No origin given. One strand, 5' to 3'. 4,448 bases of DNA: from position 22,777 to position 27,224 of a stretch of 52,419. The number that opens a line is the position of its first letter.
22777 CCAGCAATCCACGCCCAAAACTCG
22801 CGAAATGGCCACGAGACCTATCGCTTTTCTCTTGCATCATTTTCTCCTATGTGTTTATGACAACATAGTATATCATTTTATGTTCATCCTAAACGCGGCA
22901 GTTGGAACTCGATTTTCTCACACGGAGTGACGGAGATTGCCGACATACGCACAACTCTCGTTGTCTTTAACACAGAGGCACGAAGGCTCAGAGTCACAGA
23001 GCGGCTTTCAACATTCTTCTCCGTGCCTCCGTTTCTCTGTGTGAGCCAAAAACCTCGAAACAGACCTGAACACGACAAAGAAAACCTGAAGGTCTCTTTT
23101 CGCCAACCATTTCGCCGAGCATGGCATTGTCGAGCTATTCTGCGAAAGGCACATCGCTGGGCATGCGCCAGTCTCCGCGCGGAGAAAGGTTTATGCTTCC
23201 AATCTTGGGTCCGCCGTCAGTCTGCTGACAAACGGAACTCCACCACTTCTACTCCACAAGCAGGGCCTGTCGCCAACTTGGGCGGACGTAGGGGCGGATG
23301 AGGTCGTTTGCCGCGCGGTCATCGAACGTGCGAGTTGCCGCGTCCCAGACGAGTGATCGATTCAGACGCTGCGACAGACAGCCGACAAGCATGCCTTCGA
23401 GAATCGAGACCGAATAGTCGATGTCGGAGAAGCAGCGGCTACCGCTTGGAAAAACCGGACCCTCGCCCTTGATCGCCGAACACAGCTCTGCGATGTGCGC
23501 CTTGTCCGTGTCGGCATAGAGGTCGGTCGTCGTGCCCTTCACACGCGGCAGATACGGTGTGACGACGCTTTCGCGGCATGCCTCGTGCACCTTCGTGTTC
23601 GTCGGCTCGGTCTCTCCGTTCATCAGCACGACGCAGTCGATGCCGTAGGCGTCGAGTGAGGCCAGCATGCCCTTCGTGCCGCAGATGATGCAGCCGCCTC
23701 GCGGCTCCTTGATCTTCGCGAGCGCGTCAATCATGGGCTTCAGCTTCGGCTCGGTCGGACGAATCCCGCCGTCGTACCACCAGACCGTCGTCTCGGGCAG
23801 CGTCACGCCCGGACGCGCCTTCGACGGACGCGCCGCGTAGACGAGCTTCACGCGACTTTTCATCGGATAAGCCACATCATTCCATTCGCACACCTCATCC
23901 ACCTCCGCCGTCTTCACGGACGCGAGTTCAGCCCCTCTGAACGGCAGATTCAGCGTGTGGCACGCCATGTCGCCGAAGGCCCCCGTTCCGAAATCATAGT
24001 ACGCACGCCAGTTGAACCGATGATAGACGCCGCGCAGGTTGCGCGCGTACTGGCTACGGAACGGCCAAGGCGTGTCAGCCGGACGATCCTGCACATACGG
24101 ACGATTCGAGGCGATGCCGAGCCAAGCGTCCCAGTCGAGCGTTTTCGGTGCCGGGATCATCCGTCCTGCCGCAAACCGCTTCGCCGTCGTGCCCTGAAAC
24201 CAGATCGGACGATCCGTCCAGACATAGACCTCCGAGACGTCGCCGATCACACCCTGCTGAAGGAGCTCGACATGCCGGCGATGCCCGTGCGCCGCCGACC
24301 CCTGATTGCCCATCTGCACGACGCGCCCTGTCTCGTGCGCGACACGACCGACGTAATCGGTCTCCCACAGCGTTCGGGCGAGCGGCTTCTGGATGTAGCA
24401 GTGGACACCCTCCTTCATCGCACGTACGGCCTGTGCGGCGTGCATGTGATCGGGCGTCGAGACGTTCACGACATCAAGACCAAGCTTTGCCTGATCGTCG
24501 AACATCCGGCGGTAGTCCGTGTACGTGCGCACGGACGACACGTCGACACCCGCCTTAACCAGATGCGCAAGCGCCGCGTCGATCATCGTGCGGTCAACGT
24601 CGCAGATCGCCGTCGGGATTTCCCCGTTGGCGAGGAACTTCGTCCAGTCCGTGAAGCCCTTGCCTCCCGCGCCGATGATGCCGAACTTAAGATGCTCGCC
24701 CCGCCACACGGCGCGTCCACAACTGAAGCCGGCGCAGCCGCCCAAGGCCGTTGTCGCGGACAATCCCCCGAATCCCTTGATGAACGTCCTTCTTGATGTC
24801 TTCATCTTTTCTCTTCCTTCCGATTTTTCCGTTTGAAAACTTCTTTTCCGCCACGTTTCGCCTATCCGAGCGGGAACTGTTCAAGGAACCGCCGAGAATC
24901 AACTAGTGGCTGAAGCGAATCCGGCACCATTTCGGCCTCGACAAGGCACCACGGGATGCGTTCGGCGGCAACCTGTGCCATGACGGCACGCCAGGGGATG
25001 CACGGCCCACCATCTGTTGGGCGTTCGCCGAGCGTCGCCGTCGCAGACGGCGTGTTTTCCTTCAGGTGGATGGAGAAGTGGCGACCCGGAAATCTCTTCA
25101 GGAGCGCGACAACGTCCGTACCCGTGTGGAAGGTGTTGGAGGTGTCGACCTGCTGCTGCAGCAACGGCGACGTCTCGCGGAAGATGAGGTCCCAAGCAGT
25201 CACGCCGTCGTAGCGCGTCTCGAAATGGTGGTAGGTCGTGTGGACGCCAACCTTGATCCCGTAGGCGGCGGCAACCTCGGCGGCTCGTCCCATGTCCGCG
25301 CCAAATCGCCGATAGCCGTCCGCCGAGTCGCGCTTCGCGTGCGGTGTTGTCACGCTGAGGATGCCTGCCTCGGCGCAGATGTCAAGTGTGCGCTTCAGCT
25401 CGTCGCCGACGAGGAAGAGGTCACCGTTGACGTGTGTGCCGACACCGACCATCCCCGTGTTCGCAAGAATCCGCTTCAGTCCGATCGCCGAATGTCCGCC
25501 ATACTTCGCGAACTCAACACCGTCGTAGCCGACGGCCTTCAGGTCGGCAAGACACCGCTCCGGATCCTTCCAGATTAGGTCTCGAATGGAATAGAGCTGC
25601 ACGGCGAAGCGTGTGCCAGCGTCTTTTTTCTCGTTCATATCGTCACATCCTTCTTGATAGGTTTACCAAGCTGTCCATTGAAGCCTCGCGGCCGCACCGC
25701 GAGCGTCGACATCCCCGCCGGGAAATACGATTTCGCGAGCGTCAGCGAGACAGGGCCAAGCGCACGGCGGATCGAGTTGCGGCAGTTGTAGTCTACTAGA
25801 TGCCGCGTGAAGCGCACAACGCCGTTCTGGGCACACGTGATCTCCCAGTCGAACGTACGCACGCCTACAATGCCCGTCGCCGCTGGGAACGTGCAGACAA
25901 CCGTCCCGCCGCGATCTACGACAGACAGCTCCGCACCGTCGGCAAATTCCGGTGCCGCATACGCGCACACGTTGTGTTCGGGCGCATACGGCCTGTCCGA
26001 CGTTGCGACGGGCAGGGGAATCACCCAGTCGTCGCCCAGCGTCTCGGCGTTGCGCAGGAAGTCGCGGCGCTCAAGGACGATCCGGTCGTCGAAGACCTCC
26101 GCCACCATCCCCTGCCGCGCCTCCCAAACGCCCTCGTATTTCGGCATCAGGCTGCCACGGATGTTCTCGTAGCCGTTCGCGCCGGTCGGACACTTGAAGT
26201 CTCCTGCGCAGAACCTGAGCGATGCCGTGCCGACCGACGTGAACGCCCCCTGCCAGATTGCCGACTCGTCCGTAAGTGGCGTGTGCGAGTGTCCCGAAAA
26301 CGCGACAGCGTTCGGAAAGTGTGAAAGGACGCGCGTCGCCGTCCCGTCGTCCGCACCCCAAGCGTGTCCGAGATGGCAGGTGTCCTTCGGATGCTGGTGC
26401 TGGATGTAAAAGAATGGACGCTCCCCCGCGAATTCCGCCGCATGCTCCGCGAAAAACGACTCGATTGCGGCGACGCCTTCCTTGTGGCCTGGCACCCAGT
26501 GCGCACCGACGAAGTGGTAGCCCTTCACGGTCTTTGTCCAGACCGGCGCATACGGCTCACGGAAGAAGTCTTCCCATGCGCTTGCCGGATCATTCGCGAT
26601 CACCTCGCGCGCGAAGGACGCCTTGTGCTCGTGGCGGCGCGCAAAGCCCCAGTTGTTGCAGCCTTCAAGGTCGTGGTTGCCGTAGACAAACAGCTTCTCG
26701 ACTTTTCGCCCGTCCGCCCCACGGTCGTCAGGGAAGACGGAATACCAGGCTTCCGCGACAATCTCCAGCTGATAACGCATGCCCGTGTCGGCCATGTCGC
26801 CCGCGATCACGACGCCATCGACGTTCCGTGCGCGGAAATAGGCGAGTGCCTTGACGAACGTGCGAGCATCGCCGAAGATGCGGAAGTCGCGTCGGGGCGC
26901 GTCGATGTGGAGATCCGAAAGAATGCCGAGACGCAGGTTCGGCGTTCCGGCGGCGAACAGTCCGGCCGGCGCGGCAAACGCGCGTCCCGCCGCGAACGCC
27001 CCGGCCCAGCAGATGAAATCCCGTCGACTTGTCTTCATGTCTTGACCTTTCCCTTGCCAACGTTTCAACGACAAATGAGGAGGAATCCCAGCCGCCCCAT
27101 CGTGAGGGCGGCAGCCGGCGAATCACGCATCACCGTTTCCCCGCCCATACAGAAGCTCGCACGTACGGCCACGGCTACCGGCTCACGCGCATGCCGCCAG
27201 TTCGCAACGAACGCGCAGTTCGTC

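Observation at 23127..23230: Relic nadE 3' end forms a direct repeat with the real nadE 3' end 18 kb away, bracketing the whole carbohydrate block (att-like duplication without an integrase)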

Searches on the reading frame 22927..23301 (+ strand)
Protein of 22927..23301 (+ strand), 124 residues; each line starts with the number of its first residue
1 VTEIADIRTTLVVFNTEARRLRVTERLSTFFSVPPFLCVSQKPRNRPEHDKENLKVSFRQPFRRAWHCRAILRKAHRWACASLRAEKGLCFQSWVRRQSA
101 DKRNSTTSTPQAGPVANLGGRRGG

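Call 53: search_protein_families(library=pfam, max_evalue=0.01, proteins=[window:22927-23301:+])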
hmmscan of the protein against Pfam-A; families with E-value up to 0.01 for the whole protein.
window:22927-23301:+ (124 aa): 0 families

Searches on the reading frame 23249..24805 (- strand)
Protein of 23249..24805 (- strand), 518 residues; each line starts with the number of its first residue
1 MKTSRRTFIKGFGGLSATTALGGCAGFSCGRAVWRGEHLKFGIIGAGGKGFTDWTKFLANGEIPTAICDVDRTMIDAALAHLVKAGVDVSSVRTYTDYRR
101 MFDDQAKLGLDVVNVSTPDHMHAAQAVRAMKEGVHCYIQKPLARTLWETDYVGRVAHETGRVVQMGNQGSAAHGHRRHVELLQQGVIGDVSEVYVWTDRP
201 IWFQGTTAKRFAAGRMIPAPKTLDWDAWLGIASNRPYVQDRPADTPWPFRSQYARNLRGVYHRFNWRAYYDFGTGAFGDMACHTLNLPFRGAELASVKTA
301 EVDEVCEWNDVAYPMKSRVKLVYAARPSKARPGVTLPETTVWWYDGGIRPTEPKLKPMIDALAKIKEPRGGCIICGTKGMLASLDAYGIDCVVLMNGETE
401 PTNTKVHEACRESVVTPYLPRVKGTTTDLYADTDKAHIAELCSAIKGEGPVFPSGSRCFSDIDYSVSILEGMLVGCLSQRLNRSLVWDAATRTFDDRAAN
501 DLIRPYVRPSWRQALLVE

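Call 8: search_protein_families(library=pfam, proteins=[window:23249-24805:-])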
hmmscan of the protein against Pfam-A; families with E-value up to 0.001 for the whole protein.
window:23249-24805:- (518 aa): 3 families
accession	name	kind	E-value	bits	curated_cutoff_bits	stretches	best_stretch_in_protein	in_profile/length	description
PF01408.29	GFO_IDH_MocA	-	6.3e-12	46.7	24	1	39-166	1-119/120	Oxidoreductase family, NAD-binding Rossmann fold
PF19051.5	GFO_IDH_MocA_C2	-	2.9e-07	30.7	23.3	0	217-285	46-94/254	Oxidoreductase family, C-terminal alpha/beta domain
PF10518.14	TAT_signal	-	0.0006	20.1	22.7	0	3-22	2-21/21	TAT (twin-arginine translocation) pathway signal sequence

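Call 32: find_homologous_proteins(query=window:23249-24805:-, max_evalue=1e-50)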
Query window:23249-24805:- (518 aa): 3027 proteins with E <= 1e-50 among 8000 candidates; the best 120 are listed.
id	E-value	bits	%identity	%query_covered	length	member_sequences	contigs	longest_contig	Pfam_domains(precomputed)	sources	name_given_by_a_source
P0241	0.0e+0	1073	86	99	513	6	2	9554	PF01408.29,PF19051.6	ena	-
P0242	0.0e+0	1040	85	98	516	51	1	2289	PF01408.29,PF19051.6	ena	-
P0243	0.0e+0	1022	84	98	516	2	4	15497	PF01408.29,PF19051.6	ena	-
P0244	8.0e-270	914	73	99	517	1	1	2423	PF01408.29,PF19051.6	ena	-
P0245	1.6e-240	817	68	99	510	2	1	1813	PF01408.29,PF19051.6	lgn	-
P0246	7.8e-239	812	86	75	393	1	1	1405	PF19051.6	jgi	jgi:hypothetical protein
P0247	5.1e-228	776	63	99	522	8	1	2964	PF01408.29,PF19051.6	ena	-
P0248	1.3e-227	775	62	99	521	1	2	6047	PF01408.29,PF19051.6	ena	-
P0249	1.8e-223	761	61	99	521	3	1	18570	PF01408.29,PF19051.6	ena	-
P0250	1.7e-220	751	61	99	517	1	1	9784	PF01408.29,PF19051.6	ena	-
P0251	1.6e-219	748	61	99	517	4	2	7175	PF01408.29,PF19051.6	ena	-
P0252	5.1e-219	746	63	99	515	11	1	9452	PF01408.29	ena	-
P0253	1.2e-218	745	60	99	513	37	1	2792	PF01408.29,PF19051.6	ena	-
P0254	6.3e-218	743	63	99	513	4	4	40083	PF01408.29,PF19051.6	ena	-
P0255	2.9e-217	741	61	99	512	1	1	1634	PF01408.29,PF19051.6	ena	-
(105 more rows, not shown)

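Call 33: find_encoding_contigs(protein=P0243, flank=10000, max_places=4)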
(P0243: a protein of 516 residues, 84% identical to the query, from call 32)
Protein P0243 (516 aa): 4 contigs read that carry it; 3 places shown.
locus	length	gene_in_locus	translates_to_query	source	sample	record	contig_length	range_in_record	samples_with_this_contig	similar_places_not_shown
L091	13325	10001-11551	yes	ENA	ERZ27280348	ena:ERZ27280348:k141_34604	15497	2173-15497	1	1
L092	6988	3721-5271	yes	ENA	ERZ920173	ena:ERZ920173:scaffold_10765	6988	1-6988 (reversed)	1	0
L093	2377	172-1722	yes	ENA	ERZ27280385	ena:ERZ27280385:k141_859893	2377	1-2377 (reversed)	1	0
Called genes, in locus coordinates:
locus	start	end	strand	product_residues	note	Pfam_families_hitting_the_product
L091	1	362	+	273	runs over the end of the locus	PF00456:Transketolase_N, PF13292:DXP_synthase_N (faint)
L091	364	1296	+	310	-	PF02779:Transket_pyr, PF02780:Transketolase_C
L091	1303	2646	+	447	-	PF07690:MFS_1, PF00083:Sugar_tr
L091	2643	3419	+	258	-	PF00106:adh_short, PF01370:Epimerase (faint), PF08659:KR (weak), PF13561:adh_short_C2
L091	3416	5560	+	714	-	PF16126:DUF4838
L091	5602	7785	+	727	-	-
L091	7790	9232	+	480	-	PF00149:Metallophos, PF12850:Metallophos_2 (faint)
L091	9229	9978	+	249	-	PF01261:AP_endonuc_2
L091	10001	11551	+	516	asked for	PF01408:GFO_IDH_MocA, PF19051:GFO_IDH_MocA_C2 (faint)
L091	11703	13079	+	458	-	PF13173:AAA_14, PF13635:DUF4143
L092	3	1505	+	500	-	?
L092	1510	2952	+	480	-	PF00149:Metallophos, PF12850:Metallophos_2 (faint)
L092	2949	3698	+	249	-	PF01261:AP_endonuc_2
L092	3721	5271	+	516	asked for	PF01408:GFO_IDH_MocA, PF19051:GFO_IDH_MocA_C2 (faint)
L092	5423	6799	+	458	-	PF13173:AAA_14, PF13635:DUF4143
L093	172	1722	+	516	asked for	PF01408:GFO_IDH_MocA, PF19051:GFO_IDH_MocA_C2 (faint)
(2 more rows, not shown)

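Call 34: find_encoding_contigs(protein=P0241, flank=10000, max_places=3)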
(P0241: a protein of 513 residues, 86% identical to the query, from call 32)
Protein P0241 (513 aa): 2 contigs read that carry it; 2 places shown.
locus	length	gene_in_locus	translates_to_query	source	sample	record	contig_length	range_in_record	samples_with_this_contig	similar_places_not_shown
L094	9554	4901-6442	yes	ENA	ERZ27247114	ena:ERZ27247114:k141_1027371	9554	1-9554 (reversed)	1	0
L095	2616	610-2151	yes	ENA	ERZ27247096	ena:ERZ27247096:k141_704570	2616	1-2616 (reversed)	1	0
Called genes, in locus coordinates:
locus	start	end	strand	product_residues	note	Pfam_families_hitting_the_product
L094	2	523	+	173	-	?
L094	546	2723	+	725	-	-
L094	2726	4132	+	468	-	PF00149:Metallophos, PF12850:Metallophos_2 (weak)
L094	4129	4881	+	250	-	PF01261:AP_endonuc_2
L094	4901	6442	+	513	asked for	PF01408:GFO_IDH_MocA, PF19051:GFO_IDH_MocA_C2 (faint)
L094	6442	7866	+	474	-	PF02838:Glyco_hydro_20b, PF00728:Glyco_hydro_20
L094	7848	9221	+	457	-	PF07690:MFS_1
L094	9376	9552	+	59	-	?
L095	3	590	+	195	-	?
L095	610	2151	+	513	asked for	PF01408:GFO_IDH_MocA, PF19051:GFO_IDH_MocA_C2 (faint)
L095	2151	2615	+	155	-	?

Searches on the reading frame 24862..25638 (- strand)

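Call 8: search_protein_families(library=pfam, proteins=[window:24862-25638:-])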
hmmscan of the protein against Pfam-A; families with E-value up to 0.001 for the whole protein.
window:24862-25638:- (258 aa): 1 family
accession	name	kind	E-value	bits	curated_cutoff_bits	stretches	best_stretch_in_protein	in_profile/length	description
PF01261.30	AP_endonuc_2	-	1.4e-17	64.7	31.1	1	31-253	2-247/249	Xylose isomerase-like TIM barrel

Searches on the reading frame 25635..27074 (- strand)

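Call 8: search_protein_families(library=pfam, proteins=[window:25635-27074:-])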
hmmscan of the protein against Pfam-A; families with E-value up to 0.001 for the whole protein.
window:25635-27074:- (479 aa): 2 families
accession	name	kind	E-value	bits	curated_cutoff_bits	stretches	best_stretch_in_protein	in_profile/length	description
PF00149.33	Metallophos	-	4.5e-09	37.5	21.5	1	48-266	2-191/191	Calcineurin-like phosphoesterase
PF12850.12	Metallophos_2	-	5.2e-07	30.2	27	1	48-271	2-124/154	Calcineurin-like phosphoesterase superfamily domain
